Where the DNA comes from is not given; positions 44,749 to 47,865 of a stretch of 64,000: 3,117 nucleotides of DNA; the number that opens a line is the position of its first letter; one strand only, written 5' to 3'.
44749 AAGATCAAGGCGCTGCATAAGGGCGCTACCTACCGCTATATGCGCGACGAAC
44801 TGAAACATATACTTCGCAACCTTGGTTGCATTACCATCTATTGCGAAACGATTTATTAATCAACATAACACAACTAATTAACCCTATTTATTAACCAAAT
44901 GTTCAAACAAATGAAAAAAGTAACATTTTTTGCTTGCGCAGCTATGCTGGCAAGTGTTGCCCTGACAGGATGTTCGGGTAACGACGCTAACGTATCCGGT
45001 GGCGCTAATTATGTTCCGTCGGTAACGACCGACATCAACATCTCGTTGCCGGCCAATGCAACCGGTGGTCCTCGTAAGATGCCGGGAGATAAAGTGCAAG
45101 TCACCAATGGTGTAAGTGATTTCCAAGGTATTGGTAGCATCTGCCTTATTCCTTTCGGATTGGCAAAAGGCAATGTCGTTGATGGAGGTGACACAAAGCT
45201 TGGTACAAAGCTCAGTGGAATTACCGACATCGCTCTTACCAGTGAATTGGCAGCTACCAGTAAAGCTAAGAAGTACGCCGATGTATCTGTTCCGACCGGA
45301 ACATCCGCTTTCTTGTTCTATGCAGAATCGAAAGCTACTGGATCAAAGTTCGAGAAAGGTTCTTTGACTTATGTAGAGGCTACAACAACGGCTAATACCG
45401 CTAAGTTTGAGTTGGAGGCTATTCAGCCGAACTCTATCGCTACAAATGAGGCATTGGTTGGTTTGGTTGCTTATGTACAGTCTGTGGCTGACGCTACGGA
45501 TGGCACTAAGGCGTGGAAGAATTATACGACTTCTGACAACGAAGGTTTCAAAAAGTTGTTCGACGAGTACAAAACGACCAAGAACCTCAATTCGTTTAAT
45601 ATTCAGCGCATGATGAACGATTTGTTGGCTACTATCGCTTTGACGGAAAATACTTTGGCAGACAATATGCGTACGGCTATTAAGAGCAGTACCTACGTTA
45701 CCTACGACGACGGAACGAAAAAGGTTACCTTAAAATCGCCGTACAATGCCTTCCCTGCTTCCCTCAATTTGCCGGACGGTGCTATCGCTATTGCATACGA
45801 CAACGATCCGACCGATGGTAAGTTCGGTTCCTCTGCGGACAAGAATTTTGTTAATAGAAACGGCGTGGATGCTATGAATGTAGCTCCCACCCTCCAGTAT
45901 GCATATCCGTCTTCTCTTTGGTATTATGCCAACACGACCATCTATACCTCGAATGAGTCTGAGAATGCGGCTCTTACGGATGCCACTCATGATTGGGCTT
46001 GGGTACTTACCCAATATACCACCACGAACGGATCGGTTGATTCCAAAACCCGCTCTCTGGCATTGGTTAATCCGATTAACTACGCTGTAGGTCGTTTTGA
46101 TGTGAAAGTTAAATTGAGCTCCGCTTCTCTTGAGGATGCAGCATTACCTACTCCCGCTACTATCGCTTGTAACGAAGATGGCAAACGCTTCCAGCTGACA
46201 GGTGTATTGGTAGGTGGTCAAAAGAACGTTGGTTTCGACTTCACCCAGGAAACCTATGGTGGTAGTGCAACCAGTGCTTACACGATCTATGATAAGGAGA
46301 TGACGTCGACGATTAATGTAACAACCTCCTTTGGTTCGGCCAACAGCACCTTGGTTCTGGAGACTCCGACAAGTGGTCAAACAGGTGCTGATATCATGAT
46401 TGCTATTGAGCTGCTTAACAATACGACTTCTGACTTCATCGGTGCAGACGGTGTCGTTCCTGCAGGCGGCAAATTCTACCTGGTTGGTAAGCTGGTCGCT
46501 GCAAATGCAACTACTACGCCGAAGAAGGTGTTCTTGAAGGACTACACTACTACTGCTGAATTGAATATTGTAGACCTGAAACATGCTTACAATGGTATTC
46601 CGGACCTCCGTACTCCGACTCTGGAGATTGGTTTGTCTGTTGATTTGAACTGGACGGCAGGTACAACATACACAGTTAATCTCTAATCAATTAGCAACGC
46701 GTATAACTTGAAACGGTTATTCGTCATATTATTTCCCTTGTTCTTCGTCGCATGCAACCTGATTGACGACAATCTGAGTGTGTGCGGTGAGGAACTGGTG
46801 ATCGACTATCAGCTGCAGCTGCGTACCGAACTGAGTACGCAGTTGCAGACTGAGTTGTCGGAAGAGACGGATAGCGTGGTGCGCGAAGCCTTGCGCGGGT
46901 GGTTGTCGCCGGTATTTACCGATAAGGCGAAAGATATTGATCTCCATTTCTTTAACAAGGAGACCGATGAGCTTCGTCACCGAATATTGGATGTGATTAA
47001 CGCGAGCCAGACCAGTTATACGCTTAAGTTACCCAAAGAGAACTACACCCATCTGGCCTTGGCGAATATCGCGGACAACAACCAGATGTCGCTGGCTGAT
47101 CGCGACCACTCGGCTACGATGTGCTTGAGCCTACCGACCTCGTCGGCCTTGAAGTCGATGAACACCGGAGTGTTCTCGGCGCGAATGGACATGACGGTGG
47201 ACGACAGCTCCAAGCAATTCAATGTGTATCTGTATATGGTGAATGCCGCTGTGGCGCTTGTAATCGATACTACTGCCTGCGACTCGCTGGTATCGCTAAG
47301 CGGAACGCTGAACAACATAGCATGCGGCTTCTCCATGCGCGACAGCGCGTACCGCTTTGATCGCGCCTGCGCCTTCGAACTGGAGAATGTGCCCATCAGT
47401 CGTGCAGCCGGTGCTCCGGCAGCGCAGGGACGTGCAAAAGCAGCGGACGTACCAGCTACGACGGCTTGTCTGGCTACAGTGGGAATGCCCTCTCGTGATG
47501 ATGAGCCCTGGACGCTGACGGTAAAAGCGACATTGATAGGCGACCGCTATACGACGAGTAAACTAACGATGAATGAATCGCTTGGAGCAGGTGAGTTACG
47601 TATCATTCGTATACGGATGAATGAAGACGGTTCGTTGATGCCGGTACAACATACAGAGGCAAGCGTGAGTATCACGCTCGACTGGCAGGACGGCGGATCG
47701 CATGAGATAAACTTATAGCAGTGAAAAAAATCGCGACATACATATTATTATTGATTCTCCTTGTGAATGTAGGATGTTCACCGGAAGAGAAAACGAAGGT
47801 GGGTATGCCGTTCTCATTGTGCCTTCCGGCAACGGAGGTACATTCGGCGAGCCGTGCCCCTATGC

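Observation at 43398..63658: Mfa-type (type V) pilus operon whose Mfa5 slot is a 14.9-kb T9SS-cargo ORF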

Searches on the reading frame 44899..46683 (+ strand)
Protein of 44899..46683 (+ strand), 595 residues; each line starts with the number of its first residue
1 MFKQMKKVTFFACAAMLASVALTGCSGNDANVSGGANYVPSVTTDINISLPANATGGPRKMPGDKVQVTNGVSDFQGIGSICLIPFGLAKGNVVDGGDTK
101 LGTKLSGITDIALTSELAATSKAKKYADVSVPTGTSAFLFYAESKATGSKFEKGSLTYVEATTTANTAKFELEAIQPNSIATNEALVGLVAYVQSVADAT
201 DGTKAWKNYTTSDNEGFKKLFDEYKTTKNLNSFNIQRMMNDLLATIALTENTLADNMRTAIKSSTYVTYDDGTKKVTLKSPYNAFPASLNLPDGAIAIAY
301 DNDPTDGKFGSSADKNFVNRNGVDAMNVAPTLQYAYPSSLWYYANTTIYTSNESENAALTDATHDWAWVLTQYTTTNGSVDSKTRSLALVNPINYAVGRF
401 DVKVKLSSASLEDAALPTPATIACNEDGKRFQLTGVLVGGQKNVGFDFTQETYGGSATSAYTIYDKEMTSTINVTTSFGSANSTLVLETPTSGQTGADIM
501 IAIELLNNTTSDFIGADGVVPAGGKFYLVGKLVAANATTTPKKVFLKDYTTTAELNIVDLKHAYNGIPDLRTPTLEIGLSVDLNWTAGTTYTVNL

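Call 8: search_protein_families(library=pfam, proteins=[window:44899-46683:+], max_evalue=0.1)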
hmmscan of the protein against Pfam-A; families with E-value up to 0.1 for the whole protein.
window:44899-46683:+ (595 aa): 0 families

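Call 9: search_protein_families(library=ncbifam, proteins=[window:44899-46683:+], max_evalue=0.1)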
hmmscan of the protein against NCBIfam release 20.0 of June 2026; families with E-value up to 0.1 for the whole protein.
window:44899-46683:+ (595 aa): 0 families

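Call 14: search_solved_structures(query=window:44899-46683:+, max_evalue=1)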
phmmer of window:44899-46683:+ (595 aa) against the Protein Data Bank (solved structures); distinct sequences matched with E-value up to 1: 13.
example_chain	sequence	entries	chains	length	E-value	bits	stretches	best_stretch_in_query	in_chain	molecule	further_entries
5ucb_B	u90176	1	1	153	0.33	13.2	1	359-440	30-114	Histone chaperone ASF1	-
5uea_X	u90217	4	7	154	0.33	13.1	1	359-440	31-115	Histone chaperone ASF1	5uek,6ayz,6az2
1roc_A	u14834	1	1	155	0.34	13.1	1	359-440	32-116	Anti-silencing protein 1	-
5eii_G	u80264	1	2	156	0.34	13.1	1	359-440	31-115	Histone chaperone ASF1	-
2ygv_A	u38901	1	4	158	0.35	13.1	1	359-440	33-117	HISTONE CHAPERONE ASF1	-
4rrp_M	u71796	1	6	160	0.37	13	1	359-440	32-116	Antigen Asf1p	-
9awe_A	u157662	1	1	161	0.37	13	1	359-440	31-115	Histone chaperone ASF1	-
9avo_A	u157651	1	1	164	0.39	12.9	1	359-440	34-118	Histone chaperone ASF1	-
4eo5_A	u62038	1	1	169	0.42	12.8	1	359-440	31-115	Histone chaperone ASF1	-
6f0y_A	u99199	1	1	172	0.44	12.7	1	359-440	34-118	Histone chaperone ASF1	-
1wg3_A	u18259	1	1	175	0.45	12.7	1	359-440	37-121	Anti-silencing protein 1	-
2hue_A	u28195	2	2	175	0.46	12.7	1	359-440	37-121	Anti-silencing protein 1 | Histone chaperone ASF1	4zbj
2idc_A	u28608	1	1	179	0.47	12.6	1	359-440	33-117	ANTI-SILENCING PROTEIN 1 AND HISTONE H3 CHIMERA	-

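Call 18: find_homologous_proteins(query=window:44899-46683:+)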
Query window:44899-46683:+ (595 aa): 557 proteins with E <= 0.001 among 8000 candidates; the best 120 are listed.
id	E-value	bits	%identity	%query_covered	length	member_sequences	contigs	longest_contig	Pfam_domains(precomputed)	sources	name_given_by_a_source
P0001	0.0e+0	1301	100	100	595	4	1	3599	-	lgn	-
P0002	0.0e+0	1181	91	100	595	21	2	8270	-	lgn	-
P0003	1.1e-277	941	75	99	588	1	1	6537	-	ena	-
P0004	5.1e-275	932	75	99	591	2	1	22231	-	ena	-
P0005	3.0e-270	916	74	99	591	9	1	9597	-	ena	-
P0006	4.5e-269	912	75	99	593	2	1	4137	-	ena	-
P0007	2.0e-264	897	73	99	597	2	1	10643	-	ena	-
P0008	1.7e-261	887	73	97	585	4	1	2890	-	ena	-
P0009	2.9e-261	886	73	97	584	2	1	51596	-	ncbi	-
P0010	5.8e-257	872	70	100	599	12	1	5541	-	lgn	-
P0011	5.0e-256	869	73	99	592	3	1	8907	-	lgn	-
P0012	2.3e-254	864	71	99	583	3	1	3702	-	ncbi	-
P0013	4.6e-246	836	68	99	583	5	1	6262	-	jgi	-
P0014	3.6e-244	830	68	99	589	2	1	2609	-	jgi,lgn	-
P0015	9.5e-240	815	68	99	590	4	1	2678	-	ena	-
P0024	1.3e-150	521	51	99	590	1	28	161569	-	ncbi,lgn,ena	-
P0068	1.7e-129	452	47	99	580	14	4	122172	-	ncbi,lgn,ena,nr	ncbi:MAG: hypothetical protein IJP76_04595 [Paludibacteraceae bacterium]|nr:hypothetical protein [Pa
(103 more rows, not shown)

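Call 20: search_solved_structures(query=A1, max_evalue=1, show_alignments=1)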
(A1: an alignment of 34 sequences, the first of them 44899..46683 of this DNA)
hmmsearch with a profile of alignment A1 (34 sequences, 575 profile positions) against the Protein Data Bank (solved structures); distinct sequences matched with E-value up to 1: 0.

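Call 22: find_encoding_contigs(protein=P0009, flank=10000, max_places=2)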
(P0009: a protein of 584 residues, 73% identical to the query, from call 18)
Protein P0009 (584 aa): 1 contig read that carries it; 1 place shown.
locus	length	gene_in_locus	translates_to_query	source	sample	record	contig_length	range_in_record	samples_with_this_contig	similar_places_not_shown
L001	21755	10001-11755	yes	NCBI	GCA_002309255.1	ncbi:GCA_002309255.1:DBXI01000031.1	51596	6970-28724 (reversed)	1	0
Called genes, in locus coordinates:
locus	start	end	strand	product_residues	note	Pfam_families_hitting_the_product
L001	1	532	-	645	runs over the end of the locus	PF13568:OMP_b-brl_2 (faint), PF00691:OmpA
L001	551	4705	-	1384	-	-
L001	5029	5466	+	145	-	PF00717:Peptidase_S24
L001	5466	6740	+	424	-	PF00817:IMS, PF11798:IMS_HHH (faint), PF11799:IMS_C, PF13438:DUF4113 (faint)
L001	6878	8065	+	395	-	PF12833:HTH_18, PF00165:HTH_AraC (weak)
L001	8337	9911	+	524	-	PF12099:DUF3575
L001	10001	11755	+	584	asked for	-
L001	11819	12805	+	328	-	PF08842:Mfa2 (weak)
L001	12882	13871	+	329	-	-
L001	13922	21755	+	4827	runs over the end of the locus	-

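Call 23: find_encoding_contigs(protein=P0024, flank=10000, max_places=2)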
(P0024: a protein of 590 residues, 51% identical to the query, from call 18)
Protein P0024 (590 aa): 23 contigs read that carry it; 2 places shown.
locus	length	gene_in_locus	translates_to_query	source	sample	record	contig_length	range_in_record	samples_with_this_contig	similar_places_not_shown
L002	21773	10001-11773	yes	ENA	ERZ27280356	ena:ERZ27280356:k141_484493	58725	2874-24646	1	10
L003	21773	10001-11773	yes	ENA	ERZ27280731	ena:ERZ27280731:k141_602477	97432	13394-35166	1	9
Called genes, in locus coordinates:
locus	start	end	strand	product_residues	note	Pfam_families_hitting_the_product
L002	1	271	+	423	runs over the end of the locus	PF02397:Bac_transf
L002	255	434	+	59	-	-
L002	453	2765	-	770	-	PF01751:Toprim, PF01131:Topoisom_bac, PF13368:Toprim_C_rpt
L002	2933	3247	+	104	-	PF24961:NfeD_membrane (weak)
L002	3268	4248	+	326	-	PF12127:FloA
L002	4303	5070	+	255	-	PF00795:CN_hydrolase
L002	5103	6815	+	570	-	PF01368:DHH, PF02272:DHHA1, PF17768:RecJ_OB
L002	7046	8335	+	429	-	PF12833:HTH_18, PF00165:HTH_AraC (weak)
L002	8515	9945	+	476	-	PF12099:DUF3575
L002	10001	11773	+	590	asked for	-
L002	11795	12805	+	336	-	-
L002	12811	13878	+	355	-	-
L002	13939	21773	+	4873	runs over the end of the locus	-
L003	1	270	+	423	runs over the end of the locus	PF02397:Bac_transf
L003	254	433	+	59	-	-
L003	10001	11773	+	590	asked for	-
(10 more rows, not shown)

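Call 24: find_encoding_contigs(protein=P0068, flank=10000, max_places=2)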
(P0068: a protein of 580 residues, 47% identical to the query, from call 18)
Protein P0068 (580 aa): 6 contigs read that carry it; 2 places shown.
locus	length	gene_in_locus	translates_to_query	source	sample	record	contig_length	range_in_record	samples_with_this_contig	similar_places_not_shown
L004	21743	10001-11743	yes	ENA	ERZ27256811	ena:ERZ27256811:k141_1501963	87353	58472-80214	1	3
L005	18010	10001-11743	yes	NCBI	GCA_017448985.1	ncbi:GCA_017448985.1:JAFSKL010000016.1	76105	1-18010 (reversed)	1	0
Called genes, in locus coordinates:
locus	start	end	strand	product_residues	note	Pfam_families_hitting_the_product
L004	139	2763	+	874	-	PF00686:CBM_20, PF02446:Glyco_hydro_77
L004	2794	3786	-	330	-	PF02401:LYTB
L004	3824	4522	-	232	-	PF02224:Cytidylate_kin, PF13189:Cytidylate_kin2 (weak), PF13238:AAA_18 (faint)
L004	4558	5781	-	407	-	-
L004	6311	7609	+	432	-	PF12833:HTH_18, PF00165:HTH_AraC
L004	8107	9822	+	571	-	-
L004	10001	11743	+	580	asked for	-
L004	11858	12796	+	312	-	-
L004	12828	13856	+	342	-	-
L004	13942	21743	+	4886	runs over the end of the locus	-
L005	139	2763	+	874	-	PF00686:CBM_20, PF02446:Glyco_hydro_77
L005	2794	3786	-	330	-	PF02401:LYTB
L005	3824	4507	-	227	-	PF02224:Cytidylate_kin, PF13189:Cytidylate_kin2 (weak), PF13238:AAA_18 (faint)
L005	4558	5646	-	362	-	-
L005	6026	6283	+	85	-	-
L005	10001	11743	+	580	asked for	-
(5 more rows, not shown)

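Call 25: predict_structure(alignment_id=A1)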
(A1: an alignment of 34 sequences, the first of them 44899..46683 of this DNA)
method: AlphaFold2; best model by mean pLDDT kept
length: 595 residues; sequences in the alignment: 34
mean_pLDDT: 81.9   pTM: 0.81
mean pLDDT of the five models: 81.9, 81.6, 81.5, 79.1, 77.0
residues with pLDDT >= 90: 277; 70-90: 220; 50-70: 32; < 50: 66
segments of 3 or more residues with pLDDT < 50: 1-36, 55-59, 62-64, 319-324, 575-587
pLDDT, mean of each block of 10 residues (from residue 1): 30 29 28 48 91 52 50 68 89 87 87 81 91 93 84 86 87 92 94 96 94 93 87 95 92 97 97 95 95 90 76 63 60 90 90 91 90 91 94 84 92 88 90 94 90 86 88 90 88 88 94 88 92 84 84 91 86 49 42 84
secondary structure, 60 per line:
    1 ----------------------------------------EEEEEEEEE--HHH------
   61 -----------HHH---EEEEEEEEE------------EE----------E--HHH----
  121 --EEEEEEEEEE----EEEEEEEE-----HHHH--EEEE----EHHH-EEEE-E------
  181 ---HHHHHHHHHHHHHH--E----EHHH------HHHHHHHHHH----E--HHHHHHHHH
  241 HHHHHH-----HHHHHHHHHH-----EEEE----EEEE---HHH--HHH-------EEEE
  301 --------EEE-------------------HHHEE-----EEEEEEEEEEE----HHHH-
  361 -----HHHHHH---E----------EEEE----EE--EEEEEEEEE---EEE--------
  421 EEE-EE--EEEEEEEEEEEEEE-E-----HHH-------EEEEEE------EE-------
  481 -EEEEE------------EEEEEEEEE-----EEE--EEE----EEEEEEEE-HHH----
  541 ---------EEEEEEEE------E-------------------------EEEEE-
elements in order: E41-49 E78-86 E123-132 E137-144 H150-153 E156-159 E169-172 H184-197 H215-224 H232-246 H252-261 E267-270 E275-278 E297-300 E309-311 E341-351 H356-359 H366-371 E386-389 E398-406 E410-412 E421-423 E429-442 E460-465 E482-486 E499-507 E513-515 E518-520 E525-532 E550-557 E590-594

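Call 28: fold_search(model_id=the predicted structure, library=pdb)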
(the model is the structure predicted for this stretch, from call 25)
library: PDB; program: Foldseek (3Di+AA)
matches with E <= 10: 374; with E <= 0.001: 6
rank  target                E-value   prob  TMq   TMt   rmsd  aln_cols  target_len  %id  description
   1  4gpv_B                1.7e-04  1.00  0.28  0.46  16.4       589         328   11  Crystal structure of a putative cell adhesion protein (BACEGG_00536) from Bacteroides eggerthii DSM 20697 at 1.67 A re (released 2012-09-19)
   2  4gpv_A                2.0e-04  0.99  0.28  0.44  16.2       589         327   11  Crystal structure of a putative cell adhesion protein (BACEGG_00536) from Bacteroides eggerthii DSM 20697 at 1.67 A re (released 2012-09-19)
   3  3up6_A                2.1e-04  0.80  0.15  0.24  24.3       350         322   10  Crystal structure of a putative cell adhesion protein (BACOVA_04078) from Bacteroides ovatus ATCC 8483 at 2.80 A resol (released 2011-12-21)
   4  3up6_B                3.0e-04  0.69  0.15  0.24  24.3       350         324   10  Crystal structure of a putative cell adhesion protein (BACOVA_04078) from Bacteroides ovatus ATCC 8483 at 2.80 A resol (released 2011-12-21)
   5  4rdb                  6.1e-04  0.77  0.15  0.25  22.1       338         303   12  Crystal structure of an immunoreactive 32 kDa antigen PG49 (PG_0181) from Porphyromonas gingivalis W83 at 1.45 A resolut (released 2014-12-03)
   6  4k4k_B                8.9e-04  0.80  0.15  0.29  24.0       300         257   13  Crystal structure of a putative cell adhesion protein (BACUNI_00621) from Bacteroides uniformis ATCC 8492 at 1.67 A re (released 2013-05-01)
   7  4k4k_A                1.3e-03  0.90  0.15  0.30  14.3       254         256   10  Crystal structure of a putative cell adhesion protein (BACUNI_00621) from Bacteroides uniformis ATCC 8492 at 1.67 A re (released 2013-05-01)
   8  4h40_B                2.3e-03  0.66  0.14  0.25  24.0       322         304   12  Crystal structure of a putative cell adhesion protein (BF2867) from Bacteroides fragilis NCTC 9343 at 2.57 A resolutio (released 2012-10-03)
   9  3t2l                  2.4e-03  0.97  0.17  0.32   7.3       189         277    8  Crystal structure of a Putative cell adhesion protein (BF1858) from Bacteroides fragilis NCTC 9343 at 2.33 A resolution (released 2011-08-10)
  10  4h40_A                2.7e-03  0.63  0.15  0.26  24.3       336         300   11  Crystal structure of a putative cell adhesion protein (BF2867) from Bacteroides fragilis NCTC 9343 at 2.57 A resolutio (released 2012-10-03)
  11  5dhm_D                5.0e-03  0.69  0.16  0.31  21.8       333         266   12  Crystal structure of the fimbrial protein Mfa4 from Porphyromonas gingivalis (released 2016-04-06)
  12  5dhm_C                1.6e-02  0.38  0.15  0.28  19.2       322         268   11  Crystal structure of the fimbrial protein Mfa4 from Porphyromonas gingivalis (released 2016-04-06)
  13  6kmf_A                1.8e-02  0.47  0.19  0.31  17.7       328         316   14  FimA type V pilus from P.gingivalis (released 2020-04-15)
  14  3pay_D                4.5e-02  0.35  0.12  0.21   7.8       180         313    7  Crystal structure of a putative adhesin (BACOVA_04077) from Bacteroides ovatus at 2.50 A resolution (released 2010-11-10)
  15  5nfi                  4.8e-02  0.51  0.21  0.38  15.3       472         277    8  The fimbrial anchor protein Mfa2 from Porphyromonas gingivalis (released 2018-02-07)
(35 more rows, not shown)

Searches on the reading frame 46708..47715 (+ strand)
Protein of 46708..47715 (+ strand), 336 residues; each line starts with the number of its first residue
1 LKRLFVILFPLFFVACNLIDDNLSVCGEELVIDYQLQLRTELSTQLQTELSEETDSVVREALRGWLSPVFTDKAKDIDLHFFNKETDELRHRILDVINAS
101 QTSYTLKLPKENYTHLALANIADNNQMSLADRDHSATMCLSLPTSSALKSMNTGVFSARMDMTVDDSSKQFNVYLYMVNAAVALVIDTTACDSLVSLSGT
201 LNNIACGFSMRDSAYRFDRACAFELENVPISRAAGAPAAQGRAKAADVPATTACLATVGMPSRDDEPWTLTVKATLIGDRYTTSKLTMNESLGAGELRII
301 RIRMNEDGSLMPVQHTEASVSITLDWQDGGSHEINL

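Call 8: search_protein_families(library=pfam, proteins=[window:46708-47715:+], max_evalue=0.1)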
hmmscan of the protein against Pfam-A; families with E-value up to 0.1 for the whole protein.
window:46708-47715:+ (336 aa): 2 families
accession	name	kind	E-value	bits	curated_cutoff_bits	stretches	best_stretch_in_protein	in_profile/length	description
PF08842.16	Mfa2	-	0.00019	21.6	21.2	1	69-326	23-271/277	Fimbrillin-A associated anchor proteins Mfa1 and Mfa2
PF14199.11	DUF4317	-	0.02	14.5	27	1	52-125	177-251/370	Domain of unknown function (DUF4317)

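Call 9: search_protein_families(library=ncbifam, proteins=[window:46708-47715:+], max_evalue=0.1)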
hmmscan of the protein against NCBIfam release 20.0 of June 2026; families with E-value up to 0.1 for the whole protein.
window:46708-47715:+ (336 aa): 1 family
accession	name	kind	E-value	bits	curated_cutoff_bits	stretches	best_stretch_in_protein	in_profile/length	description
NF008050.0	PRK10783.1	equivalog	0.069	11.4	508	0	95-155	242-295/457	murein transglycosylase D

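Call 15: search_solved_structures(query=window:46708-47715:+, max_evalue=1)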
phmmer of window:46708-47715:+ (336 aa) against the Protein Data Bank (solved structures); distinct sequences matched with E-value up to 1: 0.

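Call 45: search_solved_structures(query=A4, max_evalue=10)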
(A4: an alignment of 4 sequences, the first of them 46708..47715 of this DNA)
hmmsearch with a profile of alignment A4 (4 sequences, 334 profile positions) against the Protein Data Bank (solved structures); distinct sequences matched with E-value up to 10: 0.

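Call 89: search_protein_families(library=pfam, alignment_id=A9, max_evalue=0.01)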
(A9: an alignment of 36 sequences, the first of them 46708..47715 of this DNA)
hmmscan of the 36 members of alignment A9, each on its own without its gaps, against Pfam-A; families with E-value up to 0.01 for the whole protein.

A. member 1, window:46708-47715:+ (336 aa): 1 family
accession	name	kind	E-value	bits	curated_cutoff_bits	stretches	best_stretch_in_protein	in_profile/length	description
PF08842.16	Mfa2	-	0.00019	21.6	21.2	1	69-326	23-271/277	Fimbrillin-A associated anchor proteins Mfa1 and Mfa2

B. families by the number of members that match (of 36 scanned): 2 families
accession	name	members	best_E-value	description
PF08842.16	Mfa2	18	6.1e-09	Fimbrillin-A associated anchor proteins Mfa1 and Mfa2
PF15133.11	TASL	1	0.0006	TLR adaptor interacting with SLC15A4 on the lysosome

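Call 90: search_solved_structures(query=A9, max_evalue=1)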
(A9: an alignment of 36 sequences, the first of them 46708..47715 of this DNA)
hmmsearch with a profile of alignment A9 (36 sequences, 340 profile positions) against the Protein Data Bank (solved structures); distinct sequences matched with E-value up to 1: 0.
